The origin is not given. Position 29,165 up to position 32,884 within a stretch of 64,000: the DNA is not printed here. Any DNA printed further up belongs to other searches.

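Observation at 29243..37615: Uncharacterised four-ORF cassette (giant helical-repeat protein, pseudo-Hsp70, TPR-like protein, two-TM coiled-coil protein) translationally chained to GluRS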

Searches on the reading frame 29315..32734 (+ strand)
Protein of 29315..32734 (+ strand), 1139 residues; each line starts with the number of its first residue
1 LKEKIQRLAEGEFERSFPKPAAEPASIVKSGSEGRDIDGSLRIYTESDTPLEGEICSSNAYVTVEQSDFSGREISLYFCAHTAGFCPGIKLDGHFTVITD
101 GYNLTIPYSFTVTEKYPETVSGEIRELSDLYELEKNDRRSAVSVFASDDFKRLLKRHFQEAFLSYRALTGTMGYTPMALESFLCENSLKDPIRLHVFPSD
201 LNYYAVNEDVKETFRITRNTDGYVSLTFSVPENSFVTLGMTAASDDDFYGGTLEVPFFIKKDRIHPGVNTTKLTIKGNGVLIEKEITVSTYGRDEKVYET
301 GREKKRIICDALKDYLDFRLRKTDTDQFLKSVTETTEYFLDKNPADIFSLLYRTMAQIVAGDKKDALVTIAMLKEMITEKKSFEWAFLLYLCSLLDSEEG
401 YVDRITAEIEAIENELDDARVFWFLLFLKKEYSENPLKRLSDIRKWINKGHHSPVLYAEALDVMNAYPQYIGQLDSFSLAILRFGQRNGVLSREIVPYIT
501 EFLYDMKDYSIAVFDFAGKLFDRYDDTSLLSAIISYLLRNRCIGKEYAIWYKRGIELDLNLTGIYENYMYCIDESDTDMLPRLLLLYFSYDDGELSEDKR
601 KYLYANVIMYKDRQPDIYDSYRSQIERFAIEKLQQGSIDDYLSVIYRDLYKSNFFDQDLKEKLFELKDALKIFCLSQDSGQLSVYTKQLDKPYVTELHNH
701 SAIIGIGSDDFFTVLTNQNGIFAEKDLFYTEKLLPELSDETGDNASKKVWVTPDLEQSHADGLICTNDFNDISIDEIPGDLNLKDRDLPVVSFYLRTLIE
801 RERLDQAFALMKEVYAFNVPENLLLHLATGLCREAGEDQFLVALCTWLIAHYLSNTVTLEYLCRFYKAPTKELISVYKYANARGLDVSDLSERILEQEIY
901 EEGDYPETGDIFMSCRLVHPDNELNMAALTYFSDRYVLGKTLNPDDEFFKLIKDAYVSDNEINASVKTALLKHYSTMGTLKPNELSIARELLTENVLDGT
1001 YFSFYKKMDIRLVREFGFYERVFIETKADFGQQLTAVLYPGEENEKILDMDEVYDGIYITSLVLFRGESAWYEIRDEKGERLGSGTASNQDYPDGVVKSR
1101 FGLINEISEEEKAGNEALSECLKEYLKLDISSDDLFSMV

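Call 3: search_protein_families(library=pfam, proteins=[window:29315-32734:+], max_evalue=0.1)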
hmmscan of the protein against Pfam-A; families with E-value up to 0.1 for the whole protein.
window:29315-32734:+ (1139 aa): 4 families
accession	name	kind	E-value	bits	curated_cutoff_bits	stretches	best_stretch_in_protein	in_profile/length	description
PF18984.5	DUF5717_N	-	8.3e-174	580.2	25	1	1-732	1-734/875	Family of unknown function (DUF5717)N-terminal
PF18983.5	DUF5717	-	4.4e-57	194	25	1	838-1136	1-306/306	Family of unknown function (DUF5717)C-terminal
PF25060.1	ARM_TT21_2nd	-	0.054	13.4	27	1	327-410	70-153/270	Tetratricopeptide repeat protein 21 second ARM domain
PF18773.7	Importin_rep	-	0.074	13.3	33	0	197-218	2-23/40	Importin 13 repeat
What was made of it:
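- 29315..32734 (+): Gene A, 1139 aa (DUF5717_N + DUF5717 C-terminal). Four Ig-like beta-sandwiches and two TPR-like alpha-solenoids; cytoplasmic scaffold with no catalytic signature. Pfam 8e-174 and 4e-57 (call 3).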

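Call 4: search_protein_families(library=ncbifam, proteins=[window:29315-32734:+], max_evalue=0.1)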
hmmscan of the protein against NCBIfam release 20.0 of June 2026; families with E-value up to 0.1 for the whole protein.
window:29315-32734:+ (1139 aa): 0 families

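Call 13: find_homologous_proteins(query=window:29315-32734:+)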
Query window:29315-32734:+ (1139 aa): 35 proteins with E <= 0.001 among 8000 candidates.
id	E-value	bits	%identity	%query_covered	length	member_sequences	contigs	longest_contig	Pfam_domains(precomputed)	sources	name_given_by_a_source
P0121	0.0e+0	2572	100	100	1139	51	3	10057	PF18984.6,PF18983.6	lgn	-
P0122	0.0e+0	2319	89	100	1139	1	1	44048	PF18984.6,PF18983.6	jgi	jgi:hypothetical protein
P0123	0.0e+0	2271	87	100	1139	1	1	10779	PF18984.6,PF18983.6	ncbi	ncbi:MAG: DUF5717 family protein [Candidatus Weimeria sp.]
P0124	0.0e+0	2079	80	100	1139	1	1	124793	PF18984.6,PF18983.6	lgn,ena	-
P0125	0.0e+0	1808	69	100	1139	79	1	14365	PF18984.6,PF18983.6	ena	-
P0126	0.0e+0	1767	68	100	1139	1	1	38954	PF18984.6,PF18983.6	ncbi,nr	ncbi:MAG: DUF5717 family protein [Lachnospiraceae bacterium]|nr:DUF5717 family protein [Lachnospirac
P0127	0.0e+0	1692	66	100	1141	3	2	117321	PF18984.6,PF18983.6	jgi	-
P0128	0.0e+0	1679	64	100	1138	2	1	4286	PF18984.6,PF18983.6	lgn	-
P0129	0.0e+0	1422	57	100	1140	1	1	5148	PF18984.6,PF18983.6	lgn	-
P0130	0.0e+0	1217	49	100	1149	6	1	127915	PF18984.6,PF18983.6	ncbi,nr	ncbi:MAG: DUF5717 family protein [Lachnospiraceae bacterium]|nr:DUF5717 family protein [Lachnospirac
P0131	0.0e+0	1203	49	100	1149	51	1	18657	PF18984.6,PF18983.6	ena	-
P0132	0.0e+0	1198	48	100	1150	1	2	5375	PF18984.6,PF18983.6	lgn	-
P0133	0.0e+0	1185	49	100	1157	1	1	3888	PF18984.6,PF18983.6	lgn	-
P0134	0.0e+0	1155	47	100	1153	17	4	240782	PF18984.6,PF18983.6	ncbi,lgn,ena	-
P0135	3.4e-134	467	28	100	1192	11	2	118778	PF18984.6,PF18983.6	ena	-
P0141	8.3e-79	284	28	58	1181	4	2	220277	PF18984.6,PF18983.6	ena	-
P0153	5.2e-61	225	23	94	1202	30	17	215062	PF18984.6,PF18983.6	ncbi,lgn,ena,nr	ncbi:MAG: hypothetical protein HFI40_03745 [Lachnospiraceae bacterium]|nr:hypothetical protein [Lach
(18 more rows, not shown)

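Call 20: search_protein_families(library=padloc, proteins=[window:29315-32734:+], max_evalue=0.1)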
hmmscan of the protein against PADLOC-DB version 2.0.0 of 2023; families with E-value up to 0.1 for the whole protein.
window:29315-32734:+ (1139 aa): 0 families

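Call 21: search_protein_families(library=phrogs, proteins=[window:29315-32734:+], max_evalue=0.1)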
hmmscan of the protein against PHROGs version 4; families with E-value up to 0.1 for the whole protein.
window:29315-32734:+ (1139 aa): 0 families

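Call 36: search_solved_structures(query=A3, max_evalue=10)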
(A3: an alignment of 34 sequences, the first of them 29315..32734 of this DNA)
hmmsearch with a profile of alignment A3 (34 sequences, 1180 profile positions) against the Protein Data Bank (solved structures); distinct sequences matched with E-value up to 10: 4.
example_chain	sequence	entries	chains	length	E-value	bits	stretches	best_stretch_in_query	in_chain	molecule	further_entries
6si6_A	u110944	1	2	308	0.28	11.8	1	973-1037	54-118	Structural polyprotein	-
6shw_A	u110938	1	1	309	0.28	11.8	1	973-1037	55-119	Structural polyprotein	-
7rqf_A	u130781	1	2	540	0.49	11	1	330-433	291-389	TPR repeat-containing protein PA4667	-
8sxe_C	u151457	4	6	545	0.5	11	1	330-433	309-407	TPR repeat-containing protein PA4667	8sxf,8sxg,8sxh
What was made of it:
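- Closest known: Large TPR/alpha-solenoid scaffolds. Different: The matches are local with low TM-scores (0.07-0.14 normalised to the query), and there is no sequence homology (call 36).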

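Call 40: predict_structure(alignment_id=A3)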
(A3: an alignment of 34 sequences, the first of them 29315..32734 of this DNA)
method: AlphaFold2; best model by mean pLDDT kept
length: 1139 residues; sequences in the alignment: 34
mean_pLDDT: 86.4   pTM: 0.59
mean pLDDT of the five models: 86.4, 85.7, 83.9, 83.6, 83.3
residues with pLDDT >= 90: 486; 70-90: 572; 50-70: 62; < 50: 19
segments of 3 or more residues with pLDDT < 50: 740-746, 1094-1097, 1132-1139
pLDDT, mean of each block of 10 residues (from residue 1): 87 85 94 92 91 91 92 94 92 93 94 91 90 90 93 89 92 90 90 86 88 90 88 91 89 92 87 85 89 68 81 88 87 87 87 88 87 88 91 85 90 88 89 89 90 89 91 89 90 91 90 91 91 93 89 89 89 85 86 77 92 89 91 91 92 87 88 82 90 89 86 85 84 77 55 86 87 82 88 93 93 92 94 90 92 92 91 92 88 91 85 77 86 87 73 80 86 86 89 86 86 80 87 88 80 89 78 89 82 52 66 66 67 41
secondary structure, 60 per line:
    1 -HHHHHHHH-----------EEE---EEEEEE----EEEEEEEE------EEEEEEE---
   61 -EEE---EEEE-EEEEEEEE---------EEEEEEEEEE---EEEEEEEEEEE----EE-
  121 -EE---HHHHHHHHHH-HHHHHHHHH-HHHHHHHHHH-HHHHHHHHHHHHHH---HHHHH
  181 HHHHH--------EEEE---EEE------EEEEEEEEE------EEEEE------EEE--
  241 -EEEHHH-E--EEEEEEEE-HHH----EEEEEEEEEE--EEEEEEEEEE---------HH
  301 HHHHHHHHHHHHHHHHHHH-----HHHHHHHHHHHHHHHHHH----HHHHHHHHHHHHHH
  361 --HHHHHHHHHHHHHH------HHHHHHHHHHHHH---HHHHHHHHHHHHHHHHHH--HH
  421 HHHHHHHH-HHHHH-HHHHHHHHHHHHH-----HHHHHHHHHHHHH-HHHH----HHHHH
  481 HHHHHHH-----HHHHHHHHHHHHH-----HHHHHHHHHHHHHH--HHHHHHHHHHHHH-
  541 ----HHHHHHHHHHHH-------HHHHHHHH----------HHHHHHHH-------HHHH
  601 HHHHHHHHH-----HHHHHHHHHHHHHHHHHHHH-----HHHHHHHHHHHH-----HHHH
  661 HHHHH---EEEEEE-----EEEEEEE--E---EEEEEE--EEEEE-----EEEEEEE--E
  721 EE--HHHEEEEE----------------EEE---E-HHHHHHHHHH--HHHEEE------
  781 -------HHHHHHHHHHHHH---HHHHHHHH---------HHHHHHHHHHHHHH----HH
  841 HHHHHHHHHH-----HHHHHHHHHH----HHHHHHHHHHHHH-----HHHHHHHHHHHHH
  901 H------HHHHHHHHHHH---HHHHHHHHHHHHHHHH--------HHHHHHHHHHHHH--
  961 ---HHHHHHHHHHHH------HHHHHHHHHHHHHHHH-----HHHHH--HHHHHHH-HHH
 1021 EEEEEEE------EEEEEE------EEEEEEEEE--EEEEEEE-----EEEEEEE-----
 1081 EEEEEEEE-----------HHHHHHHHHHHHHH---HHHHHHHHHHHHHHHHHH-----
elements in order (helices of 4 or more, strands of 3 or more residues): H2-9 E21-23 E27-32 E37-44 E51-57 E62-64 E68-71 E73-80 E90-99 E103-113 H127-136 H138-146 H148-157 H159-172 H176-185 E194-197 E201-203 E210-218 E225-229 E236-238 E242-244 E252-259 E268-277 E280-289 H299-319 H325-342 H347-360 H363-376 H383-395 H399-416 H419-428 H430-434 H436-448 H454-466 H468-471 H476-487 H493-505 H511-524 H527-539 H545-556 H564-571 H582-589 H597-609 H615-634 H640-651 H657-665 E669-674 E680-686 E693-698 E701-705 E711-717 E720-722 E728-732 E749-751 H757-766 E772-774 H788-800 H804-811 H821-834 H839-850 H856-865 H870-882 H888-901 H908-918 H922-937 H946-958 H964-975 H982-997 H1003-1007 H1010-1016 E1021-1027 E1034-1039 E1046-1054 E1057-1063 E1069-1075 E1081-1088 H1100-1113 H1117-1134
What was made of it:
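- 29315..32734 (+): AF2 model pLDDT 86.4 (call 40).
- Checked: A has four beta-sandwich domains (residues 20-113, 194-289, 669-775, 1021-1088) and two solenoids (299-665, 788-1016), not just beta-sandwich ends (call 40).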

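Call 42: fold_search(model_id=the predicted structure, library=pdb)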
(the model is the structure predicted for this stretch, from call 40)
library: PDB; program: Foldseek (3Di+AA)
matches with E <= 10: 1707; with E <= 0.001: 71
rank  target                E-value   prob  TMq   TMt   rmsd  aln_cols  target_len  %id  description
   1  9ijj_h                9.0e-08  1.00  0.09  0.07  28.2       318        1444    9  In situ structure of the central apparatus in mouse sperm axoneme. (released 2025-06-04)
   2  7sqc_F0               2.5e-07  1.00  0.08  0.26  15.7       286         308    8  Ciliary C1 central pair apparatus isolated from Chlamydomonas reinhardtii (released 2022-04-13)
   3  9ijj_C                4.7e-07  1.00  0.08  0.09  15.9       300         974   10  In situ structure of the central apparatus in mouse sperm axoneme. (released 2025-06-04)
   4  7sqc_2A               4.9e-07  1.00  0.08  0.12  15.7       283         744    9  Ciliary C1 central pair apparatus isolated from Chlamydomonas reinhardtii (released 2022-04-13)
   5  7som_D                5.5e-07  1.00  0.08  0.06  27.7       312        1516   11  Ciliary C2 central pair apparatus isolated from Chlamydomonas reinhardtii (released 2022-04-13)
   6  9ijj_L                5.7e-07  1.00  0.08  0.35  20.6       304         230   10  In situ structure of the central apparatus in mouse sperm axoneme. (released 2025-06-04)
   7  9ijj_O                6.2e-07  1.00  0.08  0.07  15.2       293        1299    6  In situ structure of the central apparatus in mouse sperm axoneme. (released 2025-06-04)
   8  7sqc_M1               1.0e-06  1.00  0.07  0.14  21.4       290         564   10  Ciliary C1 central pair apparatus isolated from Chlamydomonas reinhardtii (released 2022-04-13)
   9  7sqc_F1               1.3e-06  1.00  0.08  0.17  15.6       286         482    9  Ciliary C1 central pair apparatus isolated from Chlamydomonas reinhardtii (released 2022-04-13)
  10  7sqc_2B               2.1e-06  1.00  0.08  0.12  15.8       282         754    9  Ciliary C1 central pair apparatus isolated from Chlamydomonas reinhardtii (released 2022-04-13)
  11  7sqc_O0               3.0e-06  1.00  0.08  0.08  16.1       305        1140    8  Ciliary C1 central pair apparatus isolated from Chlamydomonas reinhardtii (released 2022-04-13)
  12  7n6g_3J               5.3e-06  1.00  0.08  0.22  22.0       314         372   10  C1 of central pair (released 2022-05-18)
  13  9ijj_E                6.5e-06  1.00  0.08  0.18  15.4       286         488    9  In situ structure of the central apparatus in mouse sperm axoneme. (released 2025-06-04)
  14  9ijj_P                8.2e-06  1.00  0.08  0.14  16.3       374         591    7  In situ structure of the central apparatus in mouse sperm axoneme. (released 2025-06-04)
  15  7sqc_T1               8.9e-06  1.00  0.08  0.15  16.3       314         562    8  Ciliary C1 central pair apparatus isolated from Chlamydomonas reinhardtii (released 2022-04-13)
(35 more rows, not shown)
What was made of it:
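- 29315..32734 (+): Foldseek matches to ASH/PapD-like Ig pairs at about 1e-7 and to TPR scaffolds (Ski3, Ctr9, Naa15, UNC-45, IFT-A) at 1e-4 to 1e-5 (call 42).
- Closest known: Large TPR/alpha-solenoid scaffolds. Same: A's solenoids and its N-terminal Ig pair match these folds (call 42).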

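Call 53: find_encoding_contigs(protein=P0153, flank=10000, max_places=2)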
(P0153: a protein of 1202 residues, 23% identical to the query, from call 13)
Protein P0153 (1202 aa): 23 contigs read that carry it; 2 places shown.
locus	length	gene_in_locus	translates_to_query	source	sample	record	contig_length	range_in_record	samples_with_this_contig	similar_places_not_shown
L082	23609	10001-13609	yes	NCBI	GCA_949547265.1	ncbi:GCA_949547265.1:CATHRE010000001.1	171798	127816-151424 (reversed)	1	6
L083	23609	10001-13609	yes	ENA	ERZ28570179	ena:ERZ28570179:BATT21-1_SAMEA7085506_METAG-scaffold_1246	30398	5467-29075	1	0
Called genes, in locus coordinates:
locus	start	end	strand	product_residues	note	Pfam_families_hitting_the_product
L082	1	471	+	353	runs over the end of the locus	PF02311:AraC_binding, PF12833:HTH_18, PF00165:HTH_AraC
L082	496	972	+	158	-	PF13472:Lipase_GDSL_2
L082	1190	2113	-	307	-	PF00126:HTH_1, PF03466:LysR_substrate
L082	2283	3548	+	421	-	PF00330:Aconitase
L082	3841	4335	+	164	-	PF00694:Aconitase_C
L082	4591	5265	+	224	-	PF04471:Mrr_cat, PF22722:NA-iREase1, PF13156:Mrr_cat_2 (weak)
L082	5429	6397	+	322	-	PF00126:HTH_1, PF03466:LysR_substrate, PF12849:PBP_like_2 (weak)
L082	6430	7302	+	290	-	PF00480:ROK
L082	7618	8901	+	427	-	PF00709:Adenylsucc_synt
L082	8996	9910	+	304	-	PF01261:AP_endonuc_2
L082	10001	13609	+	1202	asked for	PF18984:DUF5717_N, PF18983:DUF5717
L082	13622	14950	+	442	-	PF18980:DUF5716_C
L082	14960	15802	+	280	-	-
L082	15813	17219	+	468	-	-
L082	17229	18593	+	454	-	PF01554:MatE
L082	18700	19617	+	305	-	PF12849:PBP_like_2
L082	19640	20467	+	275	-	PF00528:BPD_transp_1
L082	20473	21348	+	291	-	PF00528:BPD_transp_1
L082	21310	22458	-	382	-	PF01264:Chorismate_synt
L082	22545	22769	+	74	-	-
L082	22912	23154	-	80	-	-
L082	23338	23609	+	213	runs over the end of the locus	PF00571:CBS, PF01842:ACT (weak)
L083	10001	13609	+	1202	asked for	PF18984:DUF5717_N, PF18983:DUF5717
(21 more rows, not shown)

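Call 54: find_encoding_contigs(protein=P0141, flank=10000, max_places=2)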
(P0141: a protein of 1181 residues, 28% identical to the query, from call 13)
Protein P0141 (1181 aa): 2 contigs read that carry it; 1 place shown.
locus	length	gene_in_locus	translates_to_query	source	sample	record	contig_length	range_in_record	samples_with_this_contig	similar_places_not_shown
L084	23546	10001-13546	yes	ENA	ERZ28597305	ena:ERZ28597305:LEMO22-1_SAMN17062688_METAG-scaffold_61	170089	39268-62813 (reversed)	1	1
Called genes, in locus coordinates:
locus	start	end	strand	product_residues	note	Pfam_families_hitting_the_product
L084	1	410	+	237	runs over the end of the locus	PF00117:GATase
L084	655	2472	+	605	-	PF00005:ABC_tran, PF02463:SMC_N (faint), PF13555:AAA_29 (faint), PF01926:MMR_HSR1 (faint), PF13304:AAA_21 (faint), PF12848:ABC_tran_Xtn, PF00005:ABC_tran, PF16326:ABC_tran_CTD, +1 more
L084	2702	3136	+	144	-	PF00165:HTH_AraC, PF12833:HTH_18, PF00165:HTH_AraC (weak)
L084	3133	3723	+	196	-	PF00574:CLP_protease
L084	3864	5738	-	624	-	PF00664:ABC_membrane, PF06472:ABC_membrane_2 (weak), PF00005:ABC_tran, PF13304:AAA_21 (faint)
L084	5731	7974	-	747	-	PF00664:ABC_membrane, PF00005:ABC_tran, PF02463:SMC_N (faint)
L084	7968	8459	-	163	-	PF22381:Staph_reg_Sar_Rot (faint), PF01047:MarR, PF12802:MarR_2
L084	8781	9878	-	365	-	PF00155:Aminotran_1_2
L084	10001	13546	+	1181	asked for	PF18984:DUF5717_N, PF18983:DUF5717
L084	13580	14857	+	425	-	PF18980:DUF5716_C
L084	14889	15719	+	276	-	-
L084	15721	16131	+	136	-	-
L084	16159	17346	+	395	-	-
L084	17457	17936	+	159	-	PF03773:ArsP_1 (weak)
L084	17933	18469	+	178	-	PF03773:ArsP_1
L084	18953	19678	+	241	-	PF07826:IMP_cyclohyd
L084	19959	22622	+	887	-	PF00133:tRNA-synt_1, PF01406:tRNA-synt_1e (faint), PF09334:tRNA-synt_1g, PF13603:tRNA-synt_1_2, PF09334:tRNA-synt_1g, PF08264:Anticodon_1, PF10458:Val_tRNA-synt_C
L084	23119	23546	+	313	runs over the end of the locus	PF22612:GH113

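Call 86: fold_search(model_id=the predicted structure, library=viral)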
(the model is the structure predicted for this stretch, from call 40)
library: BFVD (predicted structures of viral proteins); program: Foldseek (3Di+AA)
matches with E <= 10: 1069; with E <= 0.001: 29
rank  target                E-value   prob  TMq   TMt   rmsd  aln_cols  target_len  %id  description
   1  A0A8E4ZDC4            5.9e-08  1.00  0.08  0.14  25.5       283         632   11  BACON domain-containing protein [Polaribacter phage Leef_1]
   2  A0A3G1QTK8            7.3e-08  1.00  0.08  0.13  24.1       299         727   10  Putative cellulase or glycoside hydrolase [Erwinia phage phiEaP8]
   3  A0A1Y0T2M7            6.9e-07  1.00  0.08  0.10  19.9       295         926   10  Glycoside hydrolase family 5 domain-containing protein [Pseudomonas phage Skulduggery]
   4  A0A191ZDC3            1.0e-06  1.00  0.08  0.34  17.3       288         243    9  Putative coagulation factor 5/8 domain-containing protein [Erwinia phage vB_EamP_Gutmeister]
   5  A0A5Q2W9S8            1.6e-06  1.00  0.07  0.19  57.2       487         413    9  (no name in the UniProt tables at hand)
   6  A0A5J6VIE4            4.4e-06  1.00  0.08  0.09  21.0       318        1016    8  Uncharacterized protein [Megaviridae environmental sample]
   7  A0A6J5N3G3            5.4e-06  1.00  0.07  0.10  16.0       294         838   10  Tip attachment protein J [uncultured Caudovirales phage]
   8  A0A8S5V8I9            1.6e-05  1.00  0.07  0.16  19.2       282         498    7  BACON domain-containing protein [Siphoviridae sp. cttma3]
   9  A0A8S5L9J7            3.2e-05  1.00  0.07  0.07  13.3       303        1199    8  Cellulase [Myoviridae sp. ctPuP5]
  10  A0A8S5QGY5            4.4e-05  1.00  0.08  0.24  16.3       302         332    8  BACON domain-containing protein [Myoviridae sp. ctgpD8]
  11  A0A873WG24            5.9e-05  1.00  0.07  0.15  13.9       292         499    8  Major tail protein [Providencia phage Kokobel1]
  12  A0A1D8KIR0            6.1e-05  1.00  0.08  0.09  28.7       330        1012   11  Baseplate hub + tail lysozyme [Synechococcus phage S-CAM3]
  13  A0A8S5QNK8            6.4e-05  1.00  0.07  0.11  26.0       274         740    8  BACON domain-containing protein [Siphoviridae sp. cttOT32]
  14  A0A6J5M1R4            6.9e-05  0.80  0.07  0.08  48.6      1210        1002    8  Uncharacterized protein [uncultured Caudovirales phage]
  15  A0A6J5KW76            7.2e-05  1.00  0.08  0.11  19.1       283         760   11  Glycoside hydrolase, family 5 [uncultured Caudovirales phage]
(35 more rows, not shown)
